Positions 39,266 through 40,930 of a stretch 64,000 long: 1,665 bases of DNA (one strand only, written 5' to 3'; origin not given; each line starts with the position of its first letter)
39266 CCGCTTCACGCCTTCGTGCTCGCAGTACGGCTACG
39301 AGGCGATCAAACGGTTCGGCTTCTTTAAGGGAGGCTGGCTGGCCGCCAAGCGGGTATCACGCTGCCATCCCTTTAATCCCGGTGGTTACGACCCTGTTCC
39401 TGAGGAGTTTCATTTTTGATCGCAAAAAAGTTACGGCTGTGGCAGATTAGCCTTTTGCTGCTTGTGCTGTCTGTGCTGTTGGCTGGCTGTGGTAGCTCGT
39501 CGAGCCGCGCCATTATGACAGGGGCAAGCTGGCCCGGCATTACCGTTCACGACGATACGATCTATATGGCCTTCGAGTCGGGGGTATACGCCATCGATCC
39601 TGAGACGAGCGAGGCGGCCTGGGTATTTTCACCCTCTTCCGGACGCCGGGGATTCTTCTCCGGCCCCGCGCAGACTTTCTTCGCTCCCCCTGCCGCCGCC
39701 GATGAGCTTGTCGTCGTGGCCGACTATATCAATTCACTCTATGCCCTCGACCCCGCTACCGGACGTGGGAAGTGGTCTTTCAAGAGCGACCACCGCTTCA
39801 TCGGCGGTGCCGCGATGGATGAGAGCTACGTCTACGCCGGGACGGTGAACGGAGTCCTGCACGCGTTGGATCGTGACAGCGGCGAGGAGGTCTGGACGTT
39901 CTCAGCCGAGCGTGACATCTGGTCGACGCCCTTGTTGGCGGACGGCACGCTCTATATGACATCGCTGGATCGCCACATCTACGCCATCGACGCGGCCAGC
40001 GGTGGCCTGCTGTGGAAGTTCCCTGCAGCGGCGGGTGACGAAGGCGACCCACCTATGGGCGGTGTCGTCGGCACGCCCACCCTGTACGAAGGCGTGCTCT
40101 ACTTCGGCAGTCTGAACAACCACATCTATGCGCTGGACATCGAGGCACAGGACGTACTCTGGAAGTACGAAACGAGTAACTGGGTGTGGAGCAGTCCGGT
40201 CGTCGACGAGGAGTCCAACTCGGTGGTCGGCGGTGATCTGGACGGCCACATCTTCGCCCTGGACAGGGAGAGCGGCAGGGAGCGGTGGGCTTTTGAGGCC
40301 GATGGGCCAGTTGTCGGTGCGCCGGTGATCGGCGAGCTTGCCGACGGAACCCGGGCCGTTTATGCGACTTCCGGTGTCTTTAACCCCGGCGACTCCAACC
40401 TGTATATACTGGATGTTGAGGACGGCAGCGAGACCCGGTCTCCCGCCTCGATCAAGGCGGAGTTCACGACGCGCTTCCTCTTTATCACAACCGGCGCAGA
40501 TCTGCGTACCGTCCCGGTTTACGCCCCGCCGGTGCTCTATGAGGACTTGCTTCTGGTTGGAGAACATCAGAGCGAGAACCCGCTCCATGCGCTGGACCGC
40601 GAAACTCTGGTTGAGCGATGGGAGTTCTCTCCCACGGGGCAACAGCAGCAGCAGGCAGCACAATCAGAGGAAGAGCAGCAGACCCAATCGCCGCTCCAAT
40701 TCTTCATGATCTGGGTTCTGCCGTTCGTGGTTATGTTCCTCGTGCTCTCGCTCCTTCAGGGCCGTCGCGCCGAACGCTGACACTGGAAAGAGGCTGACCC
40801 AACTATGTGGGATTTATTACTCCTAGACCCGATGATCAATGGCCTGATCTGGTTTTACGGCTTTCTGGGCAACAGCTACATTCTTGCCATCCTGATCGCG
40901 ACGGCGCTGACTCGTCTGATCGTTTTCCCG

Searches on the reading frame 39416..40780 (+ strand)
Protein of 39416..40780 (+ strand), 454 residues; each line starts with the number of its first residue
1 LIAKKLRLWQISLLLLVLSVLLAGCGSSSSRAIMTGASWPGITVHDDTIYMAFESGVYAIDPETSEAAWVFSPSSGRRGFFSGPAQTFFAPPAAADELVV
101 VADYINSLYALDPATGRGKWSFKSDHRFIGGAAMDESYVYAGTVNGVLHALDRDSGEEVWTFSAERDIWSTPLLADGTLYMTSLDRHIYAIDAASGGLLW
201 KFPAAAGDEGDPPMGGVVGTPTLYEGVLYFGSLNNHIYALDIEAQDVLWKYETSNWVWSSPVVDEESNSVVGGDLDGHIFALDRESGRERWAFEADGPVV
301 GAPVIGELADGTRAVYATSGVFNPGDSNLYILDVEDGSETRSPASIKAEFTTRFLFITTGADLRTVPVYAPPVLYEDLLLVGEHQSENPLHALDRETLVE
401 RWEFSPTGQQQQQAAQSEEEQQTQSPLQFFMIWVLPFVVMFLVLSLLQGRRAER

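Call 41: search_protein_families(library=pfam, proteins=[window:39416-40780:+], max_evalue=0.00001)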
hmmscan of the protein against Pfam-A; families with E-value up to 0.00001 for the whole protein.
window:39416-40780:+ (454 aa): 3 families
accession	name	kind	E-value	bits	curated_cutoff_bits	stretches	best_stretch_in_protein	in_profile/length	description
PF13360.13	PQQ_2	-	2.1e-41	142.5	27.6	2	107-204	4-101/233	Outer membrane protein assembly factor BamB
PF13570.13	Beta-prop_ACSF4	-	4.4e-37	128.6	133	2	95-203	18-130/329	Beta-alanine-activating enzyme, beta-propeller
PF01011.28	PQQ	-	1.3e-24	87.4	26.7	0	168-206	49-87/595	Glucose/ethanol/alcohol dehydrogenase, beta-propeller domain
